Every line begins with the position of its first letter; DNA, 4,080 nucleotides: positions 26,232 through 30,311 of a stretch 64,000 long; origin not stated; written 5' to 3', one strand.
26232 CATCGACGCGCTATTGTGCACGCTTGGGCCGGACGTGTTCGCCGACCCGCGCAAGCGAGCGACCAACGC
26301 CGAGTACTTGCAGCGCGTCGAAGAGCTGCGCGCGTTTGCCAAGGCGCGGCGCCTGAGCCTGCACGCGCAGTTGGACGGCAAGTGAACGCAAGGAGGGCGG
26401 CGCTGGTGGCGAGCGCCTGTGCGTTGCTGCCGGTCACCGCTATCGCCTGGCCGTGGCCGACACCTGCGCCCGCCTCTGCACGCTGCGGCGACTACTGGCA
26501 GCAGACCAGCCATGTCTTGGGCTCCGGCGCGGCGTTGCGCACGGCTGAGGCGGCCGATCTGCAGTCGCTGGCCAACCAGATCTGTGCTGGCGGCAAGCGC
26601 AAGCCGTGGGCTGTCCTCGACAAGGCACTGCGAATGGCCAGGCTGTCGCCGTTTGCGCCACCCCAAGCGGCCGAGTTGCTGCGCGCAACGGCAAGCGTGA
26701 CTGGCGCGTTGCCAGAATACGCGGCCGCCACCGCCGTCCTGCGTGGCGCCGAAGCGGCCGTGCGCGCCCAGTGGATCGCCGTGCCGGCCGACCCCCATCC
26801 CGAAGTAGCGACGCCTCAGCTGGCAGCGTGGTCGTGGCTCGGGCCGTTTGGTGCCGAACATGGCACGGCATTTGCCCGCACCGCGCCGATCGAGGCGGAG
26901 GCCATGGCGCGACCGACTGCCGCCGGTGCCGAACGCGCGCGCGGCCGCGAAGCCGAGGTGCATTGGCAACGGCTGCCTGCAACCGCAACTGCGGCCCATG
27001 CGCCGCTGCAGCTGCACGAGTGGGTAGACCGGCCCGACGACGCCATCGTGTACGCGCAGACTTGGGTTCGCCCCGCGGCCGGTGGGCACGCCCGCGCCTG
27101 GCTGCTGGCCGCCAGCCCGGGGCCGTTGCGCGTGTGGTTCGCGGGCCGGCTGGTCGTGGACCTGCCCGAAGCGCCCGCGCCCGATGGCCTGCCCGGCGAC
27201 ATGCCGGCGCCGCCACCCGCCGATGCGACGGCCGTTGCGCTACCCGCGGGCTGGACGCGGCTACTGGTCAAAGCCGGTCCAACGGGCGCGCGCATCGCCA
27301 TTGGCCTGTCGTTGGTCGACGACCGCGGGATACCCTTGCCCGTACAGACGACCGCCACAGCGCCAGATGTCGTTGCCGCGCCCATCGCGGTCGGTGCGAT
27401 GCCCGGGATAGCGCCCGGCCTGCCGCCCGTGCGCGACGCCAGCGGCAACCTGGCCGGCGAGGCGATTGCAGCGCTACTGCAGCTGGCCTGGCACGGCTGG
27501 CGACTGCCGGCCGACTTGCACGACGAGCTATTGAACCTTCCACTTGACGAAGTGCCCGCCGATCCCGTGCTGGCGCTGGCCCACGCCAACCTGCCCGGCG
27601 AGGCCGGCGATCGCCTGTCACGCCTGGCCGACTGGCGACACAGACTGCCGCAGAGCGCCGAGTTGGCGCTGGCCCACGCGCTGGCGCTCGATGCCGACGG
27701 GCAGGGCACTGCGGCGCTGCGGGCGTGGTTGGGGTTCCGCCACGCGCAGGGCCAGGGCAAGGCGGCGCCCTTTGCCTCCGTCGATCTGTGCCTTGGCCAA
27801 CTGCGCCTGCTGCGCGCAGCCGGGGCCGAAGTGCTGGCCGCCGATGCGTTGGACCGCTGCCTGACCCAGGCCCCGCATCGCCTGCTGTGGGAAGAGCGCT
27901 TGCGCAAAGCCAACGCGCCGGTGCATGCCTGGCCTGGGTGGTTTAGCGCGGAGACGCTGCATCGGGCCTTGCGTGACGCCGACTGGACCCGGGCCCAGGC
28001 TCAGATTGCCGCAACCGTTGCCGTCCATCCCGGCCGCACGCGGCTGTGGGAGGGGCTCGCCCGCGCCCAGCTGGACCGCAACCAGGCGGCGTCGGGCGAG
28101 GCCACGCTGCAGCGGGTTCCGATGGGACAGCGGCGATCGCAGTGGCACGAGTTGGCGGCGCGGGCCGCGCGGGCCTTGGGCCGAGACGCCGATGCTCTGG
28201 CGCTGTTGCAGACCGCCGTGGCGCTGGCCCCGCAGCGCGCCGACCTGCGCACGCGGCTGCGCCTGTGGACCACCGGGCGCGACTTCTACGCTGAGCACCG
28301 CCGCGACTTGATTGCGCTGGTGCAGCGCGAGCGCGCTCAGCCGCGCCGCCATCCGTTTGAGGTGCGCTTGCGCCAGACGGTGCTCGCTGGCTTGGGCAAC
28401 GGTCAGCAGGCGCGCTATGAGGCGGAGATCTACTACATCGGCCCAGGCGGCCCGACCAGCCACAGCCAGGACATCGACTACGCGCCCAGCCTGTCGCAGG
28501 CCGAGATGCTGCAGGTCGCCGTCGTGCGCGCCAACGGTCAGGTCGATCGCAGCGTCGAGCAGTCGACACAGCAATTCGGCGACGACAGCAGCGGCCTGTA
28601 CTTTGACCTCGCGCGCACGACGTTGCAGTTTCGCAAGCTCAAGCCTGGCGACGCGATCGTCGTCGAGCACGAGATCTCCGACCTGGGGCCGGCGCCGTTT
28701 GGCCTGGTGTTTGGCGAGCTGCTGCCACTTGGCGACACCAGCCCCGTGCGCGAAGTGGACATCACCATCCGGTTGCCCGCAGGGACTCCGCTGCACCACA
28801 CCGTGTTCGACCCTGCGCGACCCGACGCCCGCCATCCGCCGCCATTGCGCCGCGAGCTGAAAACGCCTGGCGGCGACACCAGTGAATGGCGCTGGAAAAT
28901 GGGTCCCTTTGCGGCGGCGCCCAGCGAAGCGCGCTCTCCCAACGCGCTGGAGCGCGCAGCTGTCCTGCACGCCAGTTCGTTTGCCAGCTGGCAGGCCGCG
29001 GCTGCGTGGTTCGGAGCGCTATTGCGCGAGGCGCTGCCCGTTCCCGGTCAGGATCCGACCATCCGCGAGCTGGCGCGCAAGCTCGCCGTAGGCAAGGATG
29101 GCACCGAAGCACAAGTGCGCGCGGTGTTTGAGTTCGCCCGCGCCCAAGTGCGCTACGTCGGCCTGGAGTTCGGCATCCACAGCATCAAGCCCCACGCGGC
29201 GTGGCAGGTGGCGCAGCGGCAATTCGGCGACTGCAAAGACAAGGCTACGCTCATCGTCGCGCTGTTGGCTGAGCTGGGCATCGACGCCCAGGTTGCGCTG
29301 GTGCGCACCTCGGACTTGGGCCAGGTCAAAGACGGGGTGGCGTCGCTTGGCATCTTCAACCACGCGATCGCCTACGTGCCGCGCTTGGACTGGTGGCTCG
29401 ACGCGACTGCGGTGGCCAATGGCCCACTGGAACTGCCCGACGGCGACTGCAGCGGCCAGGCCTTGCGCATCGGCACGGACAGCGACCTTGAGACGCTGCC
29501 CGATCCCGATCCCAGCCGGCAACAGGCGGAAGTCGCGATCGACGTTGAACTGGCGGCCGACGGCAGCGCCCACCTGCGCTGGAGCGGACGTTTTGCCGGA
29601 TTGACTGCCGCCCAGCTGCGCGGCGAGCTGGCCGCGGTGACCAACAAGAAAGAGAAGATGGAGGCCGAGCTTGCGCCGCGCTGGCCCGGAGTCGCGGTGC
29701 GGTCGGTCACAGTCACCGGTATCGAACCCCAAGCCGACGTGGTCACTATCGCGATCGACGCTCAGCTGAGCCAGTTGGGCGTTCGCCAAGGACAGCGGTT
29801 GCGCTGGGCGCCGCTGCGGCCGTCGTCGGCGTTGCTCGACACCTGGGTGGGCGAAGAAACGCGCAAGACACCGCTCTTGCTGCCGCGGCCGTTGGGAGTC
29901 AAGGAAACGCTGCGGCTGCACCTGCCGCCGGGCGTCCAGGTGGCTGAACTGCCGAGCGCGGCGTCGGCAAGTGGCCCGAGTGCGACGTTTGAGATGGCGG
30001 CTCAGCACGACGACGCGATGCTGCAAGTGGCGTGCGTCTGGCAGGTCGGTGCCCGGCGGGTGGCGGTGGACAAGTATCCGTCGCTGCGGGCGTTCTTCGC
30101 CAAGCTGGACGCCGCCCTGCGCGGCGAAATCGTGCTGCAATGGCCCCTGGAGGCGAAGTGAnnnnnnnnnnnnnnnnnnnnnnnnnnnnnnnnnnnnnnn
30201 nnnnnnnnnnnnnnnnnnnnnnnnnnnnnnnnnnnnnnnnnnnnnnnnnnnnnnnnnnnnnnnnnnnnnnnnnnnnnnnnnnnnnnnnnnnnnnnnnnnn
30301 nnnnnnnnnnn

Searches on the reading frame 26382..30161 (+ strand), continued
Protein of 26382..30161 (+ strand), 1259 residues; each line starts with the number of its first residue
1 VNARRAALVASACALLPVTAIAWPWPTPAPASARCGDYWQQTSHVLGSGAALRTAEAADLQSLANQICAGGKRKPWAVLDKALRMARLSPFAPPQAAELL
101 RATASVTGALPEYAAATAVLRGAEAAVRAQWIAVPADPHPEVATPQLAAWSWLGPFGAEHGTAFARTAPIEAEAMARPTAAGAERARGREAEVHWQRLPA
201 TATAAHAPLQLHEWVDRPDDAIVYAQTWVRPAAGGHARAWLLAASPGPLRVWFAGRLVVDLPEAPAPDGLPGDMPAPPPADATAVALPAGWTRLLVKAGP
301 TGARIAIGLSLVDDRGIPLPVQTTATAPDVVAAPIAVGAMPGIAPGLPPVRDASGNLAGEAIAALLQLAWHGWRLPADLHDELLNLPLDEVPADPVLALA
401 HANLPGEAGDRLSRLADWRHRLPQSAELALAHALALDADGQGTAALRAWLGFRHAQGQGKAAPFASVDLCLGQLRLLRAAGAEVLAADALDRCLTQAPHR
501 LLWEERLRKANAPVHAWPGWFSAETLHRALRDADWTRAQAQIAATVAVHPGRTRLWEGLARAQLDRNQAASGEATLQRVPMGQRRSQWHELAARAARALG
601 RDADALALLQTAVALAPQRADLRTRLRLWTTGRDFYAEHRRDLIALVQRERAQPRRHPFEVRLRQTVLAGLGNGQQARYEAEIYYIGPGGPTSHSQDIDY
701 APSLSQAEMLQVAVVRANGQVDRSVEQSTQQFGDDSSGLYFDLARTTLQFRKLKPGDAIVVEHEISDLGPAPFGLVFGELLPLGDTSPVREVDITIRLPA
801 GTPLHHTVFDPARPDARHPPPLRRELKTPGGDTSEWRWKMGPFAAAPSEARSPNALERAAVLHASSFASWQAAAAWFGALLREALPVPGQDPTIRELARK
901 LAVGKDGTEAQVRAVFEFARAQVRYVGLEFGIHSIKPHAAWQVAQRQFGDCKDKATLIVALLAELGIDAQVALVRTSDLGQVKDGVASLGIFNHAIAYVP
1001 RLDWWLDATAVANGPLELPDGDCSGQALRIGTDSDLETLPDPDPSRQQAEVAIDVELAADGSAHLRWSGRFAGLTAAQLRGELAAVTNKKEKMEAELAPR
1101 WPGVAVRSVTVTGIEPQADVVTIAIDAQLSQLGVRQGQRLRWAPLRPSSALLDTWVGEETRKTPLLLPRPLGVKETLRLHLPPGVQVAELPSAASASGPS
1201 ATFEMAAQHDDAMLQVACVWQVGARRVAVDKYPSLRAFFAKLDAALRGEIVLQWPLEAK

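Call 39: find_related_loci(query=A1, collection=genome_contigs, flank=8000)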
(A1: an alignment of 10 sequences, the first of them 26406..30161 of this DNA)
Query A1 (1251 aa) in genome_contigs; peptide patterns used: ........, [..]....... (x = any residue, [..] = any of these).
599 stretches matched a pattern (row limit reached: there are more); 535 encode a relative of the query (tblastn E <= 1e-3); the best 80 are kept; 80 distinct loci.
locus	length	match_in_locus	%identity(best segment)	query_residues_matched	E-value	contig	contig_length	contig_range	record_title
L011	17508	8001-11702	58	38-1245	0e+0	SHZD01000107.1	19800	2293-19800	MAG: Myxococcales bacterium isolate Baikal-deep-G136 BACOMB-C13045, whole genome shotgun sequence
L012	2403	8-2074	78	562-1250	0e+0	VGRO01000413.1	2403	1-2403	MAG: Deltaproteobacteria bacterium isolate M_DeepCast_65m_m1_011 M_DeepCast_65m_m1_011_Ga0194120_10075077, whole genome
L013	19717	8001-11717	45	33-1244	0e+0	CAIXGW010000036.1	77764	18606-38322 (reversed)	MAG: uncultured Myxococcales bacterium isolate ErkenSummer_bin-0937 genome assembly, contig: bin-0937:036/404, whole gen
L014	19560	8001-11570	43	63-1244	0e+0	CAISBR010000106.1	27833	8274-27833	MAG: uncultured Myxococcales bacterium isolate Ki3-D4_bin-362 genome assembly, contig: bin-362:106/244, whole genome sho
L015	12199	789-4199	44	139-1245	0e+0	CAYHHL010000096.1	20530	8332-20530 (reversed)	MAG TPA_asm: uncultured Enterobacteriaceae bacterium isolate ERP119702_co1_145 genome assembly, contig: NODE_2825_length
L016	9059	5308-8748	43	139-1247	0e+0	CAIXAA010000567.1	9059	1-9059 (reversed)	MAG: uncultured Myxococcales bacterium isolate MJ120716A_bin-0880 genome assembly, contig: bin-0880:567/998, whole genom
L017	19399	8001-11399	42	136-1244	0e+0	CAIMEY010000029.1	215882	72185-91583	MAG: uncultured Myxococcales bacterium isolate Umea_bin-05835 genome assembly, contig: bin-05835:029/123, whole genome s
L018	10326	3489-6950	42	134-1245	0e+0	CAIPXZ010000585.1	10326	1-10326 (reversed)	MAG: uncultured Myxococcales bacterium isolate YR2_bin-0002 genome assembly, contig: bin-0002:585/806, whole genome shot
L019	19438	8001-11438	42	142-1244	0e+0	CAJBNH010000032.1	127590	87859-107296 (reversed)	MAG: uncultured Myxococcales bacterium isolate Loc090721-8m_bin-517 genome assembly, contig: bin-517:032/201, whole geno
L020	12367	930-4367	42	142-1244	0e+0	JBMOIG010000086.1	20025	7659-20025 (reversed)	MAG: Myxococcota bacterium isolate Deming_bin.407 contig6922, whole genome shotgun sequence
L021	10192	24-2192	53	529-1244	0e+0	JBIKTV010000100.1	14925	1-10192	MAG: Myxococcota bacterium isolate ME2015-07-30_3300044647_group6_bin219 Rohwer_bin1498_scaffold_3311_c1, whole genome s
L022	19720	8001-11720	40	50-1244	0e+0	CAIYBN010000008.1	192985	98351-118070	MAG: uncultured Myxococcales bacterium isolate MJ-time_bin-1663 genome assembly, contig: bin-1663:008/149, whole genome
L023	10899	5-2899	44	297-1244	0e+0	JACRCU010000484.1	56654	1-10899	MAG: Deltaproteobacteria bacterium isolate NC_groundwater_1654_Pr3_B-0.1um_9_b SR-2_scaffold_141_3521677, whole genome s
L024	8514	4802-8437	38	64-1244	0e+0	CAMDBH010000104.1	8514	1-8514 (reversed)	MAG: Klebsiella pneumoniae isolate MaH-04nov19-278 genome assembly, contig: MaH-04nov19-C20980, whole genome shotgun seq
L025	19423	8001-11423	40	139-1245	0e+0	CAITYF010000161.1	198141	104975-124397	MAG: uncultured Myxococcales bacterium isolate Ja1_bin-0143 genome assembly, contig: bin-0143:161/272, whole genome shot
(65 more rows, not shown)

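Call 58: predict_structure(alignment_id=A4)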
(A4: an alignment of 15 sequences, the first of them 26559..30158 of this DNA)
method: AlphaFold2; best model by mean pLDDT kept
length: 1200 residues; sequences in the alignment: 15
mean_pLDDT: 81.6   pTM: 0.57
mean pLDDT of the five models: 81.6, 79.7, 78.4, 78.0, 76.2
residues with pLDDT >= 90: 381; 70-90: 610; 50-70: 155; < 50: 54
segments of 3 or more residues with pLDDT < 50: 75-83, 100-102, 205-220, 280-283, 451-460, 674-681
pLDDT, mean of each block of 10 residues (from residue 1): 81 69 79 74 85 79 75 49 61 76 70 86 73 78 67 77 87 85 79 88 52 44 76 90 78 80 86 61 53 72 80 68 85 86 72 88 88 86 83 76 62 84 80 77 66 42 66 82 79 85 86 94 86 91 88 76 63 68 91 89 95 78 96 92 76 92 82 45 73 95 85 67 91 94 89 83 84 87 91 86 90 89 87 91 92 93 72 67 84 93 96 90 78 90 92 79 89 84 88 95 93 91 82 91 92 85 96 87 89 85 88 95 92 92 95 94 90 93 94 77
secondary structure, 60 per line:
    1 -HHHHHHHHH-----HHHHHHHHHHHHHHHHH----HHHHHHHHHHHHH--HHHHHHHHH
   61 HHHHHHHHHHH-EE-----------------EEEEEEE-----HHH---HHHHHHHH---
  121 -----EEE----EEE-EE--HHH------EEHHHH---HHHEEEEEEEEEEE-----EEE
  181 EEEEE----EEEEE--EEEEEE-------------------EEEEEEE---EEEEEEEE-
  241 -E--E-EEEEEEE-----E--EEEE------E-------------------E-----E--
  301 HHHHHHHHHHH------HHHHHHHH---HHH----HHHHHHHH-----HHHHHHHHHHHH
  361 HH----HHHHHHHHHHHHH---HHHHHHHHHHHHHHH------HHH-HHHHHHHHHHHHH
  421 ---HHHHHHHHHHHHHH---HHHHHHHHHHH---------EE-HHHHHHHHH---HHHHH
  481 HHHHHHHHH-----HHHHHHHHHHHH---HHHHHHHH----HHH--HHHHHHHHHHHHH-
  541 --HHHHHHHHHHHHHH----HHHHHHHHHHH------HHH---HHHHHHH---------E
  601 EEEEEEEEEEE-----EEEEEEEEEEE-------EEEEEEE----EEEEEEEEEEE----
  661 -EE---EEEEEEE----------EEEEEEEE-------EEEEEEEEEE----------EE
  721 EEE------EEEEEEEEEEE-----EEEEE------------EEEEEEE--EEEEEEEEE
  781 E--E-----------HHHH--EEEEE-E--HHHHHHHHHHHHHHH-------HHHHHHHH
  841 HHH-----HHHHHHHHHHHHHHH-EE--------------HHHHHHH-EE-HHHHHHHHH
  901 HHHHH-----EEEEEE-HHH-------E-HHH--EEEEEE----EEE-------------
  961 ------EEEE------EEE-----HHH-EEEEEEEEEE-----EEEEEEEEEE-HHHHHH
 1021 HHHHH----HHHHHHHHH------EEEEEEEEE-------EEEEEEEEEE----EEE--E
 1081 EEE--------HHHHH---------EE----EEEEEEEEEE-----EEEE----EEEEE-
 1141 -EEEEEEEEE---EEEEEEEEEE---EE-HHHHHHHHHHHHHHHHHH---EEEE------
elements in order (helices of 4 or more, strands of 3 or more residues): H2-10 H16-32 H37-49 H52-71 E92-98 H110-117 E126-128 E133-135 H152-155 E162-172 E178-185 E190-194 E197-202 E222-228 E232-239 E247-253 E262-265 H301-311 H318-325 H336-343 H349-362 H367-379 H383-397 H408-420 H424-437 H441-451 H464-472 H476-489 H495-506 H510-517 H527-539 H543-556 H561-571 H584-590 E600-611 E617-627 E635-641 E646-656 E667-673 E684-691 E699-708 E719-723 E730-740 E746-750 E763-769 E772-781 H796-799 E802-806 H811-825 H833-843 H849-863 H881-887 H892-905 E911-916 E935-940 E945-947 E967-970 E977-979 E989-998 E1004-1013 H1015-1025 H1030-1038 E1045-1053 E1061-1070 E1075-1077 E1080-1083 H1092-1096 E1112-1121 E1127-1130 E1135-1139 E1142-1150 E1154-1163 H1170-1187 E1191-1194

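Call 60: fold_search(model_id=the predicted structure, library=pdb)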
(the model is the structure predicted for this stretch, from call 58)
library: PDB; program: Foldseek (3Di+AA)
matches with E <= 10: 1404; with E <= 0.001: 26
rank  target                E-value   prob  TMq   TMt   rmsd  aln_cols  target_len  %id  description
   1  3kd4_A                4.5e-25  1.00  0.35  0.79   5.8       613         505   15  CRYSTAL STRUCTURE OF A PUTATIVE PROTEASE (BDI_1141) FROM PARABACTEROIDES DISTASONIS ATCC 8503 AT 2.00 A RESOLUTION (released 2009-11-24)
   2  6s7o_E                5.0e-05  1.00  0.11  0.21  19.9       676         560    8  Cryo-EM structure of human oligosaccharyltransferase complex OST-A (released 2019-12-18)
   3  9qhc_A                7.0e-05  1.00  0.15  0.44   9.1       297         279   14  Crystal structure of 8-repeat CTPR protein with eliminated coordination sites (released 2025-10-22)
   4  8pn9_E                8.3e-05  1.00  0.11  0.20  19.7       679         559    8  Structure of human oligosaccharyltransferase OST-A complex bound to NGI-1 (released 2024-05-08)
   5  8b6l_O                1.5e-04  1.00  0.11  0.20  19.8       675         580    8  Subtomogram average of the human Sec61-TRAP-OSTA-translocon (released 2022-12-07)
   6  8re8_A                2.6e-04  1.00  0.12  0.23  15.7       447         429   10  Aspartyl/Asparaginyl beta-hydroxylase (AspH) R688Q variant in complex with Mn, (3R)-methyl-2-oxoglutarate and a Factor (released 2024-12-18)
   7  4g2a                  2.6e-04  1.00  0.10  0.29  15.3       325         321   10  Crystal structure of a putative nutrient binding protein (lpg2210) from Legionella pneumophila subsp. pneumophila str. P (released 2012-08-29)
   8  8chy                  2.8e-04  1.00  0.15  0.45   7.9       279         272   14  Crystal structure of an 8-repeat consensus TPR superhelix with Zinc. (released 2024-02-21)
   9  7e6j_A                2.9e-04  1.00  0.12  0.24  16.2       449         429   11  Aspartyl/Asparaginyl beta-hydroxylase (AspH) H725A in complex with Factor X peptide fragment (39mer-4Ser) (released 2021-06-30)
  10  9qhc_B                3.5e-04  1.00  0.13  0.37  10.2       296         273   14  Crystal structure of 8-repeat CTPR protein with eliminated coordination sites (released 2025-10-22)
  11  7yb9_A                4.1e-04  1.00  0.12  0.23  15.8       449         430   12  Aspartyl/Asparaginyl beta-hydroxylase (AspH) oxygenase and TPR domains in complex with L-2-hydroxyglutarate and factor (released 2023-07-05)
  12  6vbu_4                4.5e-04  1.00  0.17  0.42   7.7       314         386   13  Structure of the bovine BBSome complex (released 2020-01-29)
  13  8re6_A                4.9e-04  1.00  0.12  0.24  16.2       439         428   10  Aspartyl/Asparaginyl beta-hydroxylase (AspH) R735Q variant in complex with Mn, 2-oxoglutarate and a Factor X derived p (released 2024-12-18)
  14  9qhb                  5.1e-04  1.00  0.15  0.45   7.8       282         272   13  Crystal structure of 16-repeat CTPR protein with eliminated coordination sites (released 2025-10-22)
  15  6fpy_A                6.0e-04  1.00  0.11  0.20   7.8       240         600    7  Inter-alpha-inhibitor heavy chain 1, wild type (released 2019-02-27)
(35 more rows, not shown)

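Call 83: search_protein_families(library=padloc, proteins=[window:26382-30161:+], max_evalue=0.01)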
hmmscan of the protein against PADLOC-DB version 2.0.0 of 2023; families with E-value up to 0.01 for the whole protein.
window:26382-30161:+ (1259 aa): 0 families

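Call 84: search_protein_families(library=pfam, alignment_id=A1, max_evalue=0.05)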
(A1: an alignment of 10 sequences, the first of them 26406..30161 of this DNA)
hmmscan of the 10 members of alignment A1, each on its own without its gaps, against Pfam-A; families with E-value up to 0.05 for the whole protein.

A. member 1, window:26406-30161:+ (1251 aa): 3 families
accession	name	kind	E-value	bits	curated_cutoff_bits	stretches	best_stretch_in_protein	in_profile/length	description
PF12969.12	DUF3857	-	4.1e-12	46.9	24.6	1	688-837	27-168/170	Domain of Unknown Function with PDB structure (DUF3857)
PF01841.26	Transglut_core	-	5.7e-07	30.2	23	1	888-973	2-84/108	Transglutaminase-like superfamily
PF14559.12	TPR_19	-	0.00019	22.1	25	1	522-586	2-67/68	Tetratricopeptide repeat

B. families by the number of members that match (of 10 scanned): 11 families
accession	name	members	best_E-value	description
PF12969.12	DUF3857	10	6e-23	Domain of Unknown Function with PDB structure (DUF3857)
PF01841.26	Transglut_core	10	5.5e-11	Transglutaminase-like superfamily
PF14559.12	TPR_19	7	6.8e-10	Tetratricopeptide repeat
PF12970.12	DUF3858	4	0.0001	Domain of Unknown Function with PDB structure (DUF3858)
PF07719.23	TPR_2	2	0.018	Tetratricopeptide repeat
PF13432.12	TPR_16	1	1.7e-07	Tetratricopeptide repeat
PF13428.12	TPR_14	1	6.4e-05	Tetratricopeptide repeat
PF17408.7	MCD_N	1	0.00099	Malonyl-CoA decarboxylase N-terminal domain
PF13414.12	TPR_11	1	0.0013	TPR repeat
PF24656.1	CEPT76_peptidase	1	0.036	CEP76 peptidase-like domain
PF11848.13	DUF3368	1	0.037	Domain of unknown function (DUF3368)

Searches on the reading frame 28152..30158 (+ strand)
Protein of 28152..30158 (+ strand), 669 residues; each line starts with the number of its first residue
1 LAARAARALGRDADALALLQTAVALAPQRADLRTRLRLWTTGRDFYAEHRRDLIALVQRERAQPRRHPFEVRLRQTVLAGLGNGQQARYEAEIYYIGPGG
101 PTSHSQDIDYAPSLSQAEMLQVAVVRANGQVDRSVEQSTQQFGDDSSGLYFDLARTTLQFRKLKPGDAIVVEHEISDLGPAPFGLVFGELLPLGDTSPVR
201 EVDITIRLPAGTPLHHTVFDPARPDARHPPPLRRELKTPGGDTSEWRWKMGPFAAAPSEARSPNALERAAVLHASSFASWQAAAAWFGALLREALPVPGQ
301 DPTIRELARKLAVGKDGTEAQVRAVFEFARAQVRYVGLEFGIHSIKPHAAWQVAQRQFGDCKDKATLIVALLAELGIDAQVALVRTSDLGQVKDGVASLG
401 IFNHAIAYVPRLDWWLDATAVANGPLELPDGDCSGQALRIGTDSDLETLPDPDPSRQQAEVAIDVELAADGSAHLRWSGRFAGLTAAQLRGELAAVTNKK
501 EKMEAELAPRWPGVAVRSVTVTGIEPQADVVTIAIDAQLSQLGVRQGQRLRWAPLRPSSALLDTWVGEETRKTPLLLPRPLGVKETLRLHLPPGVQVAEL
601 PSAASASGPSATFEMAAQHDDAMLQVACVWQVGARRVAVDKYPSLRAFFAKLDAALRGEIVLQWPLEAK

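Call 95: search_protein_representatives(protein=window:28152-30158:+)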
Query: 669 residues. Proteins with E-value up to 0.001 (for the whole library): 15430; up to 1e-10: 8529; up to 1e-30: 759. The best 150 are listed.
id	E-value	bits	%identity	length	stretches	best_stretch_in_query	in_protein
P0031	7.3e-261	883.8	62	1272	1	3-662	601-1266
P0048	3.0e-212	723.1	54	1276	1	2-662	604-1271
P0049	3.0e-190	650.5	50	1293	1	2-663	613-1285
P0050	7.3e-189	645.9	51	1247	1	2-662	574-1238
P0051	1.3e-173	595.5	48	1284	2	2-661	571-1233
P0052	1.8e-146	505.8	43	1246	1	2-665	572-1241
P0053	1.2e-129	450.2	42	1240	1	11-660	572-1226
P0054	2.1e-127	442.8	41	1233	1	4-664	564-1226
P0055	2.5e-125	436.0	41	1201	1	9-659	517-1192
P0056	1.1e-118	414.0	40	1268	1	2-659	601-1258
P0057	1.1e-111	390.9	45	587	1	119-658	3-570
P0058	3.0e-111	389.5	39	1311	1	15-662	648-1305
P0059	2.5e-104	366.5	38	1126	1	15-598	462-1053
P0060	1.6e-89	317.7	39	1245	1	2-555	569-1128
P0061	8.1e-78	279.0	33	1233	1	7-661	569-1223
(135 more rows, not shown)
